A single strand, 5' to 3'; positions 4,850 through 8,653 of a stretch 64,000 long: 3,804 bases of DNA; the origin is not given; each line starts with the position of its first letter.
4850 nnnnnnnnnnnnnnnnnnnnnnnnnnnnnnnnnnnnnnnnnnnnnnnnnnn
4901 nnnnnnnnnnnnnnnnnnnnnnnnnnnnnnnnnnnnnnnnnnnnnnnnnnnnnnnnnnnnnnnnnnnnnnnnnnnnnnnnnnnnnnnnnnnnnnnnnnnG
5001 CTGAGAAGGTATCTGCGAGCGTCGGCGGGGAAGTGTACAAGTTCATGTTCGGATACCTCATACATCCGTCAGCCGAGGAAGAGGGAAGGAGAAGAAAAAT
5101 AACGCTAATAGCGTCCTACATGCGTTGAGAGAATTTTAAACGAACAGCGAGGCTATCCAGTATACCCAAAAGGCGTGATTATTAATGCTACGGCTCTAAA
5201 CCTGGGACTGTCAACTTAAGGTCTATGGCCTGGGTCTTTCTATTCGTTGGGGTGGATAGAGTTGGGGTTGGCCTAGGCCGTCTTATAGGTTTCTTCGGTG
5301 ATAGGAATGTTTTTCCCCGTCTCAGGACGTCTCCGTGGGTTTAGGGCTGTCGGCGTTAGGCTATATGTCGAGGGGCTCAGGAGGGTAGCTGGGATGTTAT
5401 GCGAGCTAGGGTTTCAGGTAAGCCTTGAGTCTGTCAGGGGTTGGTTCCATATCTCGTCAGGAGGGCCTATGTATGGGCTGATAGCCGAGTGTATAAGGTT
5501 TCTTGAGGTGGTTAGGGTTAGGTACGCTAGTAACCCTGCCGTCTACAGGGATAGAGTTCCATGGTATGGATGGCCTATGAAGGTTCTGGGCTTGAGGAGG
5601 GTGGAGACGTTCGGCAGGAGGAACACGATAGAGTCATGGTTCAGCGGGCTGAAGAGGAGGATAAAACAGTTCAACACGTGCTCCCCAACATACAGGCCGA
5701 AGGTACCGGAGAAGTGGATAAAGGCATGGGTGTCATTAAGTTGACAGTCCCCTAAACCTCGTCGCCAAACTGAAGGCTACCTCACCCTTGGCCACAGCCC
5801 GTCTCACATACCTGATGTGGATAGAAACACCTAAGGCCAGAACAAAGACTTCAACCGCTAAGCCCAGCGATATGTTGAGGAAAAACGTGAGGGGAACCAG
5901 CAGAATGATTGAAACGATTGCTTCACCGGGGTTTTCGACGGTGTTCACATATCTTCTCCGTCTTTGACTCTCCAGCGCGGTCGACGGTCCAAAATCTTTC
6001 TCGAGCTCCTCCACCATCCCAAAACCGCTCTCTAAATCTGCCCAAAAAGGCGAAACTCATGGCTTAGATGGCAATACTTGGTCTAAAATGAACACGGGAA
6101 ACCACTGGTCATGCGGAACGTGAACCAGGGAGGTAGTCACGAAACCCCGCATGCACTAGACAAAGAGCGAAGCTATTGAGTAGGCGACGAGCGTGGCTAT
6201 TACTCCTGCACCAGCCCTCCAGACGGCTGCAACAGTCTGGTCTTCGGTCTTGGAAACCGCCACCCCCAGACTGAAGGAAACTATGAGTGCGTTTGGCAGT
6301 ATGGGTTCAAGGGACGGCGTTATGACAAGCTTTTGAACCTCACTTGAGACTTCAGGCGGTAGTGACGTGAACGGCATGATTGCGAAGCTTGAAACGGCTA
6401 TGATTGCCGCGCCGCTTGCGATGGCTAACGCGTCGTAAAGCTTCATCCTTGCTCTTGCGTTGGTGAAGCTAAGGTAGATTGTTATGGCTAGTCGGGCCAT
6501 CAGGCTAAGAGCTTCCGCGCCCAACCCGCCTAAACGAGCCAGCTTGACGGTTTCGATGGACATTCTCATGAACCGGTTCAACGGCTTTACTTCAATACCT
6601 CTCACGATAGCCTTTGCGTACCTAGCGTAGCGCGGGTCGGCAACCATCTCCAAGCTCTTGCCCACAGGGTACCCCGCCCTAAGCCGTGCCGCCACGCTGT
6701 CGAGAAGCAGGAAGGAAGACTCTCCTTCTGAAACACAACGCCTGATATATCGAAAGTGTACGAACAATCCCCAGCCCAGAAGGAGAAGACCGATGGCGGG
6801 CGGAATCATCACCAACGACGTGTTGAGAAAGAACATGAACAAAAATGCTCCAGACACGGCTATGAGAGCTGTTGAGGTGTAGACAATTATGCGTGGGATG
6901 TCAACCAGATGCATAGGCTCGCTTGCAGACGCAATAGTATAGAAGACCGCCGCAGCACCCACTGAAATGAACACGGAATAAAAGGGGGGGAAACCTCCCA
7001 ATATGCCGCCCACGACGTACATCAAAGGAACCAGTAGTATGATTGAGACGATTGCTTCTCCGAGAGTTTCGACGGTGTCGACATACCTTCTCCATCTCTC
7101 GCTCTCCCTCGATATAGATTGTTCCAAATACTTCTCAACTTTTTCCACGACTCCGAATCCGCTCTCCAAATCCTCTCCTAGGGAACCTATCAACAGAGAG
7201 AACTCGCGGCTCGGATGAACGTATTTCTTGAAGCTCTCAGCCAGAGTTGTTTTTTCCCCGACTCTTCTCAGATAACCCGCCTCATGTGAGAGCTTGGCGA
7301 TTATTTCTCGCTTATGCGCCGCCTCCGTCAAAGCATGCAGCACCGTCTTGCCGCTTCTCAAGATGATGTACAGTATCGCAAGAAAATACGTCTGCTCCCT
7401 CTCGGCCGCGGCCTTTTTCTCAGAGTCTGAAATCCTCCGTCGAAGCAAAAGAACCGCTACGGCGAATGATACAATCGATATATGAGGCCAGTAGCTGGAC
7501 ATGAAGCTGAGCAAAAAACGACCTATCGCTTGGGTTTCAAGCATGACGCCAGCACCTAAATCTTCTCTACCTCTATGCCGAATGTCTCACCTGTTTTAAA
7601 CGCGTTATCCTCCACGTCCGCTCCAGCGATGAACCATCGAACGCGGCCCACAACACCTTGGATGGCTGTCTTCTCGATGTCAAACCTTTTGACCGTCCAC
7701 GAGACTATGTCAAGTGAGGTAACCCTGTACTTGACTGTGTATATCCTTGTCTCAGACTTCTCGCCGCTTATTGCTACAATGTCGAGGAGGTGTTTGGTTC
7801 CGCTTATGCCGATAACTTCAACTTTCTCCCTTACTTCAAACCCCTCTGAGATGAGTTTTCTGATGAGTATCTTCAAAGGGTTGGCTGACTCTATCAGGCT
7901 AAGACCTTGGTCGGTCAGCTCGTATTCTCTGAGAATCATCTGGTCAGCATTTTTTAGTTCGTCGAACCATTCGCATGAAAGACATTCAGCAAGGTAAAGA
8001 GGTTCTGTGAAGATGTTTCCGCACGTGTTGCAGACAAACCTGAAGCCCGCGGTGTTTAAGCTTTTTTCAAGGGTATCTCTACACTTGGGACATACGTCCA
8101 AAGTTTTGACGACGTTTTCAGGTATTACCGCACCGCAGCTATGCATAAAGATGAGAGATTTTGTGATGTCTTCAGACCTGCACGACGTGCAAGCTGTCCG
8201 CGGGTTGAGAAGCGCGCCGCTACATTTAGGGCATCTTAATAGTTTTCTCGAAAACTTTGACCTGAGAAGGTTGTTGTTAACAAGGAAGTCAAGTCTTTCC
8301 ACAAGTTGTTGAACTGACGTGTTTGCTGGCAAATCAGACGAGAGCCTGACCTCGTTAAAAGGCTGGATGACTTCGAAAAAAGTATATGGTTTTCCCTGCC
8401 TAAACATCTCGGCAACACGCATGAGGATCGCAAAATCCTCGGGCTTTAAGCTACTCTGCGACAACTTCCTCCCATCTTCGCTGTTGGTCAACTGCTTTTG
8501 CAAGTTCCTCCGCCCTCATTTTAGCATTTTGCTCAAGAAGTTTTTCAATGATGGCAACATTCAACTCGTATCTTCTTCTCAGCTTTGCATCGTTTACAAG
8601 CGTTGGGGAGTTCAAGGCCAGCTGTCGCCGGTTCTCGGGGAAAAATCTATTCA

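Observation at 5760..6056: Partial tandem paralogue of the FlaJ/TadC-like gene, truncated by the IS insertion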

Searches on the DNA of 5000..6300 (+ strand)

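Call 34: search_dna_similar(query=window:5204-5751:+, collection=plasmids, mode=distant, max_rows=5)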
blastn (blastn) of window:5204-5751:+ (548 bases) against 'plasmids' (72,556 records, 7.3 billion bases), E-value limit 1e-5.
No match.

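Call 44: search_rna_families(source=window, start=5000, end=6300, threshold=evalue, max_evalue=1)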
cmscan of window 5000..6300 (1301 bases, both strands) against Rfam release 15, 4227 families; matches with E-value up to 1: 0.
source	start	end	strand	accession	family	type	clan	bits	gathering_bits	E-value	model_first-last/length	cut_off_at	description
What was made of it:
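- Tried and rejected: An Rfam scan of 5000-6300 on both strands found nothing (call 44).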

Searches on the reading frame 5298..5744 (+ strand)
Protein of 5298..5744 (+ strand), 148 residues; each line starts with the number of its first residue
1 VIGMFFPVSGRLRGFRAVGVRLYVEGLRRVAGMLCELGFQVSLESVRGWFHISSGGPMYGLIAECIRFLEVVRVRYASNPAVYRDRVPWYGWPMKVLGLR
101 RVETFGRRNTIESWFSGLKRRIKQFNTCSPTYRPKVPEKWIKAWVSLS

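Call 7: search_protein_families(library=pfam, proteins=[window:5298-5744:+], max_evalue=0.01)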
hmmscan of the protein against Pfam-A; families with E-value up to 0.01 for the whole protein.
window:5298-5744:+ (148 aa): 0 families

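Call 8: search_protein_families(library=ncbifam, proteins=[window:5298-5744:+], max_evalue=0.01)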
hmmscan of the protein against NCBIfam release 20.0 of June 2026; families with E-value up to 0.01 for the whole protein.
window:5298-5744:+ (148 aa): 2 families
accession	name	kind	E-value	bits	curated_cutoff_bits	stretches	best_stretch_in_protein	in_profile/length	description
NF033587.1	transpos_IS6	equivalog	1.2e-09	38.2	125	1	67-144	112-194/202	IS6 family transposase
NF033588.1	transpos_ISC774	exception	0.0079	15.7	200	0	68-144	109-187/195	IS6 family transposase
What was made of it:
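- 5204..5751 (+): 548-bp IS6-family element with perfect 16-bp terminal inverted repeats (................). It is internally deleted and so probably non-autonomous. The insertion is specific to this strain. ORF 5298-5744 matches the C-terminal part of the NCBIfam IS6 transposase model, E 1.2e-9, below the cutoff (call 8).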

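Call 36: find_homologous_proteins(query=window:5298-5744:+, max_evalue=0.001)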
Query window:5298-5744:+ (148 aa): 12 proteins with E <= 0.001 among 58 candidates.
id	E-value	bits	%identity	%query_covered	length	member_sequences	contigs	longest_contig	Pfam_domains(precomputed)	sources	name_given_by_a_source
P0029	8.1e-93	326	99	98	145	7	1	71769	-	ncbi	ncbi:MAG: hypothetical protein QXU87_01255 [Candidatus Caldarchaeum sp.]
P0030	4.3e-50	187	63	89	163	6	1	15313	-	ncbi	ncbi:MAG: hypothetical protein QXR47_05335 [Candidatus Caldarchaeum sp.]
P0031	2.3e-45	172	57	83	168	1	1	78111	-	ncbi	ncbi:MAG: hypothetical protein QXM16_00835 [Nitrososphaerota archaeon]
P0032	3.2e-40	155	81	59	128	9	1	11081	-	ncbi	ncbi:MAG: DDE-type integrase/transposase/recombinase [Candidatus Caldarchaeum sp.]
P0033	7.2e-40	154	47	80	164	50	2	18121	PF13610.13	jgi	-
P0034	8.1e-40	154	82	59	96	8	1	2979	-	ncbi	ncbi:MAG: IS6 family transposase, partial [Nitrososphaerota archaeon]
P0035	4.5e-35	139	55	72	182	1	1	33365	PF13610.13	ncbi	ncbi:MAG: DDE-type integrase/transposase/recombinase, partial [Nitrososphaerota archaeon]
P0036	2.4e-34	136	80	55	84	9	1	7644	-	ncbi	ncbi:MAG: hypothetical protein QXT66_07860, partial [Nitrososphaerota archaeon]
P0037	5.3e-34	135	68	59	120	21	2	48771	PF13610.13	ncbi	ncbi:MAG: DDE-type integrase/transposase/recombinase [Nitrososphaerota archaeon]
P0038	5.1e-31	125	47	100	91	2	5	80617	-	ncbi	ncbi:MAG: hypothetical protein QXN23_06530 [Candidatus Caldarchaeum sp.]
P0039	1.7e-26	111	60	56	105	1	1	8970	-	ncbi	ncbi:MAG: hypothetical protein QXU87_08310, partial [Candidatus Caldarchaeum sp.]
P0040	1.2e-8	53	68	32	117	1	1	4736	-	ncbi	ncbi:MAG: transposase, partial [Candidatus Korarchaeota archaeon]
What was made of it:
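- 5204..5751 (+): Relatives of 163-182 aa carry PF13610 (call 36).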

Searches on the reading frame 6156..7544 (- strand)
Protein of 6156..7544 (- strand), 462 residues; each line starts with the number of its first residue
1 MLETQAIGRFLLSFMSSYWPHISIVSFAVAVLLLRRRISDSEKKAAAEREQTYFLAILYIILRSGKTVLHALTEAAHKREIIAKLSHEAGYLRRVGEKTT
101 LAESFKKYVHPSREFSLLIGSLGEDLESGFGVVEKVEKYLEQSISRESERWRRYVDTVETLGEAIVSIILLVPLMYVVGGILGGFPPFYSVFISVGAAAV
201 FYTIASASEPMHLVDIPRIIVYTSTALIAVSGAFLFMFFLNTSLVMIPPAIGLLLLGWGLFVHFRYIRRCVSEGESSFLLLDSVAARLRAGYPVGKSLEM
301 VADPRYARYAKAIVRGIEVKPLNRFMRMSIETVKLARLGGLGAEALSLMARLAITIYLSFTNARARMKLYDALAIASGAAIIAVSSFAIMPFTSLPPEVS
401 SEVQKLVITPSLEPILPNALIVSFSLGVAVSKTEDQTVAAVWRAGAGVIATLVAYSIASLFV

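Call 7: search_protein_families(library=pfam, proteins=[window:6156-7544:-], max_evalue=0.01)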
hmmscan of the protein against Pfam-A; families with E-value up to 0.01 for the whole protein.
window:6156-7544:- (462 aa): 1 family
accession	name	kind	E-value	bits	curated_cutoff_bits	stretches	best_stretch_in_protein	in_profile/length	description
PF00482.28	T2SSF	-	4.3e-06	27.2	25.2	1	54-178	1-123/125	Type II secretion system (T2SS), protein F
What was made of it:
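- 6156..7544 (-): Intact type IV pilus platform gene (462 aa, T2SSF / TadC / UpsF-like). It is 100% identical to MAG protein QXU87_01245 of Candidatus Caldarchaeum sp. Pfam PF00482 T2SSF, E 4e-6, above the gathering score (call 7).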

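Call 8: search_protein_families(library=ncbifam, proteins=[window:6156-7544:-], max_evalue=0.01)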
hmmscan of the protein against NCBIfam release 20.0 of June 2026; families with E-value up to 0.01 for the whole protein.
window:6156-7544:- (462 aa): 1 family
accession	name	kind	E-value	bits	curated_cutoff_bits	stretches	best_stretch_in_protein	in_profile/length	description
NF046075.1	UpsF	equivalog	1e-21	77.3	400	1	10-409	46-452/484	membrane pilin protein UpsF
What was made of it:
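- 6156..7544 (-): NCBIfam UpsF, E 1e-21, below the cutoff (call 8).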

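Call 9: find_homologous_proteins(query=window:6156-7544:-, max_evalue=0.00001)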
Query window:6156-7544:- (462 aa): 27 proteins with E <= 0.00001 among 8000 candidates.
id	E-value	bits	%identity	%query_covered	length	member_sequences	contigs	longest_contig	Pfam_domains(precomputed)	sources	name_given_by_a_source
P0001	6.0e-287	969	100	100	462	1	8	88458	PF00482.29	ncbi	ncbi:MAG: hypothetical protein QXU87_01245 [Candidatus Caldarchaeum sp.]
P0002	9.2e-272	919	94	100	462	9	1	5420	-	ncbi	ncbi:MAG: hypothetical protein QW801_07595 [Candidatus Caldarchaeum sp.]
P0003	6.1e-209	713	71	100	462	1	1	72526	-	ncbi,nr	ncbi:hypothetical protein HRbin01_01246 [archaeon HR01]|nr:hypothetical protein HRbin01_01246 [archa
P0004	5.9e-206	703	71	100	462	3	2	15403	-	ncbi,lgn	ncbi:MAG: hypothetical protein QXI97_06780 [Nitrososphaerota archaeon]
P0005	7.7e-205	699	71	98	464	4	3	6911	-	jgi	jgi:hypothetical protein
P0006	6.1e-201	686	70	100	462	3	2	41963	-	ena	-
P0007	9.7e-200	682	70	99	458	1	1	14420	-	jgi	-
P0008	1.1e-199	682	70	99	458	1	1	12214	-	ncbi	-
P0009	1.3e-199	682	70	99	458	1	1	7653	-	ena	-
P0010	3.9e-199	680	69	99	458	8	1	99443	-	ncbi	-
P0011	1.0e-198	679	70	97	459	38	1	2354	PF00482.29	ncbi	-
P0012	2.7e-197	674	68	100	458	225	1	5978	-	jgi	jgi:hypothetical protein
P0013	7.8e-197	673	69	100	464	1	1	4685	-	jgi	-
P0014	3.7e-196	670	68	100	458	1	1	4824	-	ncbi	-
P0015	3.4e-192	657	66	100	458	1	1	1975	-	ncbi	-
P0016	1.1e-191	656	67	97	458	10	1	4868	PF00482.29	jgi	jgi:hypothetical protein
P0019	3.5e-180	618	62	100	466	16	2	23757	PF00482.29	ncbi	ncbi:MAG: type II secretion system F family protein [Candidatus Caldarchaeum sp.]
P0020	3.6e-180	618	62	98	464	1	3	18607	PF00482.29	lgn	-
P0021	2.4e-173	595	60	100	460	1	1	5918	PF00482.29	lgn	-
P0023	7.4e-168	577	56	100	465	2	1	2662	PF00482.29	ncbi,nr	ncbi:MAG: type II secretion system F family protein [Candidatus Caldarchaeum sp.]|nr:type II secreti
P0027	4.7e-98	347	55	63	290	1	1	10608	PF00482.29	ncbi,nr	ncbi:MAG: type II secretion system F family protein, partial [Candidatus Caldarchaeum sp.]|nr:type I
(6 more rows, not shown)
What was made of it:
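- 6156..7544 (-): 27 homologues at 55-100% identity, all from Caldarchaeum or Nitrososphaerota MAGs (call 9).
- On T2SSF / TadC / FlaJ-like platform protein (the relic as a functional member): Full-length homologues are 458-466 aa (call 9).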

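Call 13: find_encoding_contigs(protein=P0003, flank=8000, max_places=3)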
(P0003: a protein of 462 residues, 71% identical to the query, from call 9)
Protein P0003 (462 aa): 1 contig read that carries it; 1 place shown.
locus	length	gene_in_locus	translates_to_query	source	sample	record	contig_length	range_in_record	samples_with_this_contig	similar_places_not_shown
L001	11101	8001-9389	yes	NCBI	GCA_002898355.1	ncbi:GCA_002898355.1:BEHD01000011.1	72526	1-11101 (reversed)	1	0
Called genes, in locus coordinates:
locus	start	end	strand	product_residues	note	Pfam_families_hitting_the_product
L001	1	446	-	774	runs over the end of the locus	PF01315:Ald_Xan_dh_C, PF02738:MoCoBD_1, PF20256:MoCoBD_2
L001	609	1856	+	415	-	PF02608:Bmp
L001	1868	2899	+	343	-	PF02653:BPD_transp_2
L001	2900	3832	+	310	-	PF02653:BPD_transp_2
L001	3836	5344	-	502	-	PF00005:ABC_tran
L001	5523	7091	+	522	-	PF00437:T2SSE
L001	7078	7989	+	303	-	PF18551:TackOD1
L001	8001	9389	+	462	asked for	-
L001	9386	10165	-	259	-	-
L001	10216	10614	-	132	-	-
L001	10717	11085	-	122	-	-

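Call 14: find_encoding_contigs(protein=P0002, flank=8000, max_places=3)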
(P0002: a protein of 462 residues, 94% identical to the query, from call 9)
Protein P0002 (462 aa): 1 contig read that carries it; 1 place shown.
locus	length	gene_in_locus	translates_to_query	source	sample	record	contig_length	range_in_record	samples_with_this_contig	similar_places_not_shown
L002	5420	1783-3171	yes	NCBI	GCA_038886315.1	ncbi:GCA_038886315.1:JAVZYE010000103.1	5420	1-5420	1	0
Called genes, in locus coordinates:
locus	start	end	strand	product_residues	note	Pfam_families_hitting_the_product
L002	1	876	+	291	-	PF00437:T2SSE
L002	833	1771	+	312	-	PF18551:TackOD1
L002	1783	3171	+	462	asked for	-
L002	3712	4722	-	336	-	-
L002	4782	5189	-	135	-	-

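Call 18: find_related_loci(query=A1, collection=genome_contigs, flank=5000)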
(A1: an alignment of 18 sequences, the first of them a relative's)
Query A1 (462 aa) in genome_contigs; peptide patterns used: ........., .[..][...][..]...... (x = any residue, [..] = any of these).
110 stretches matched a pattern; 11 encode a relative of the query (tblastn E <= 1e-3); 11 distinct loci.
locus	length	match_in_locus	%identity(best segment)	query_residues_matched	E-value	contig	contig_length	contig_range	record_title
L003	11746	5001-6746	95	1-462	0e+0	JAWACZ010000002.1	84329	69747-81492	MAG: Candidatus Caldarchaeum sp. isolate QQ_201709_bins_146 QQ_201709_bins_146_scaffold_2, whole genome shotgun sequence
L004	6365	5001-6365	94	1-455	0e+0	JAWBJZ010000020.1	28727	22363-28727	MAG: Candidatus Caldarchaeum sp. isolate GXS_201709_bins_78 GXS_201709_bins_78_scaffold_20, whole genome shotgun sequenc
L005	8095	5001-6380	71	3-462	0e+0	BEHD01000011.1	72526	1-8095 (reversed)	Archaeon HR01 DNA, contig: NODE_164_11, isolate: HRbin01, whole genome shotgun sequence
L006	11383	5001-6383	63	1-462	3e-170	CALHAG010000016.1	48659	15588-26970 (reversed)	MAG: Candidatus Caldarchaeum subterraneum isolate H1_Bin_METABAT__153_1_1 genome assembly, contig: c_000000443640, whole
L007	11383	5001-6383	63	1-462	2e-169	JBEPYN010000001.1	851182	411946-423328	MAG: Nitrososphaerota archaeon isolate 03V1_S199.concoct.093 NODE_4_length_851182_cov_7.010482, whole genome shotgun seq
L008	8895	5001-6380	61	1-462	6e-169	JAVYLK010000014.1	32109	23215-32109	MAG: Candidatus Caldarchaeum sp. isolate BF3_201808_bins_33 BF3_201808_bins_33_scaffold_14, whole genome shotgun sequenc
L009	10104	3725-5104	61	1-462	5e-169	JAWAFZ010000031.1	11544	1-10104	MAG: Candidatus Caldarchaeum sp. isolate QQ_201912_bins_79 QQ_201912_bins_79_scaffold_31, whole genome shotgun sequence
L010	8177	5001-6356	60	11-462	8e-161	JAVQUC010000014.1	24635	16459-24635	MAG: Candidatus Caldarchaeum sp. isolate SKYBB_hs_bin7 NODE_2517_length_24635_cov_303.381245, whole genome shotgun seque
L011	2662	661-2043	56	1-462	2e-167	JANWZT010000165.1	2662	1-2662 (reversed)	MAG: Candidatus Caldarchaeum sp. isolate SKYG24 NODE_165_length_2662_cov_1.740426, whole genome shotgun sequence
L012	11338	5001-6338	73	17-462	0e+0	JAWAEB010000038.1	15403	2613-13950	MAG: Nitrososphaerota archaeon isolate QQ_201901_bins_112 QQ_201901_bins_112_scaffold_38, whole genome shotgun sequence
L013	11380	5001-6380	60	1-462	7e-173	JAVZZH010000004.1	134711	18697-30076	MAG: Candidatus Caldarchaeum sp. isolate JZ-3_201907_bins_57 JZ-3_201907_bins_57_scaffold_4, whole genome shotgun sequen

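Call 47: find_related_loci(query=A1, collection=metagenome_contigs, flank=3000)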
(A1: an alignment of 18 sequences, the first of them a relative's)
Query A1 (462 aa) in metagenome_contigs; peptide patterns used: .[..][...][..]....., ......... (x = any residue, [..] = any of these).
170 stretches matched a pattern; 25 encode a relative of the query (tblastn E <= 1e-3); 25 distinct loci.
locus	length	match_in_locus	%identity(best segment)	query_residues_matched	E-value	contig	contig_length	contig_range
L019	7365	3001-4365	68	1-459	0e+0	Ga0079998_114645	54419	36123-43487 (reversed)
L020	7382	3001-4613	94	1-462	0e+0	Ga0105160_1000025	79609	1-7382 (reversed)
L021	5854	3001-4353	68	1-455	0e+0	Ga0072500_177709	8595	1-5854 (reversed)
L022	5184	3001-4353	68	1-455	0e+0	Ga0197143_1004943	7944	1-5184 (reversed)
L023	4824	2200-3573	68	1-462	0e+0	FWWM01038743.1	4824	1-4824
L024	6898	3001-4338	70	13-458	0e+0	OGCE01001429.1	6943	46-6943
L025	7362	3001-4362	70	1-458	0e+0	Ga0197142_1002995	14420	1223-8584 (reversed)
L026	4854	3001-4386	70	1-462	0e+0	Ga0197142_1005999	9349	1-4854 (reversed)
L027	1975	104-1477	66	1-462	0e+0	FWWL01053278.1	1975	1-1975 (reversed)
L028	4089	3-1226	71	55-462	0e+0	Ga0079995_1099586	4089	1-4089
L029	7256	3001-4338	70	13-458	0e+0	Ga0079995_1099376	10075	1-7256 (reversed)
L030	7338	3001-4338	70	13-458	0e+0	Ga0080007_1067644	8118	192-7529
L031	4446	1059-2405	67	11-459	0e+0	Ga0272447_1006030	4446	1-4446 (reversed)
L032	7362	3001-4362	65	9-462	1e-179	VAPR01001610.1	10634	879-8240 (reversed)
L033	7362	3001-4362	65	9-462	6e-180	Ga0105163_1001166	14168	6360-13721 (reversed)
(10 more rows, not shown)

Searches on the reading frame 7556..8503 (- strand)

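Call 7: search_protein_families(library=pfam, proteins=[window:7556-8503:-], max_evalue=0.01)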
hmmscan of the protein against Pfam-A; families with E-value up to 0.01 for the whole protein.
window:7556-8503:- (315 aa): 1 family
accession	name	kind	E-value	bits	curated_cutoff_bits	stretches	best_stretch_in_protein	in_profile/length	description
PF18551.6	TackOD1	-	3e-18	66.5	32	1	66-195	51-187/188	Thaumarchaeal output domain 1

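Call 8: search_protein_families(library=ncbifam, proteins=[window:7556-8503:-], max_evalue=0.01)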
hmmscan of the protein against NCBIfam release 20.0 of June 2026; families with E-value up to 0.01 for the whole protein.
window:7556-8503:- (315 aa): 0 families
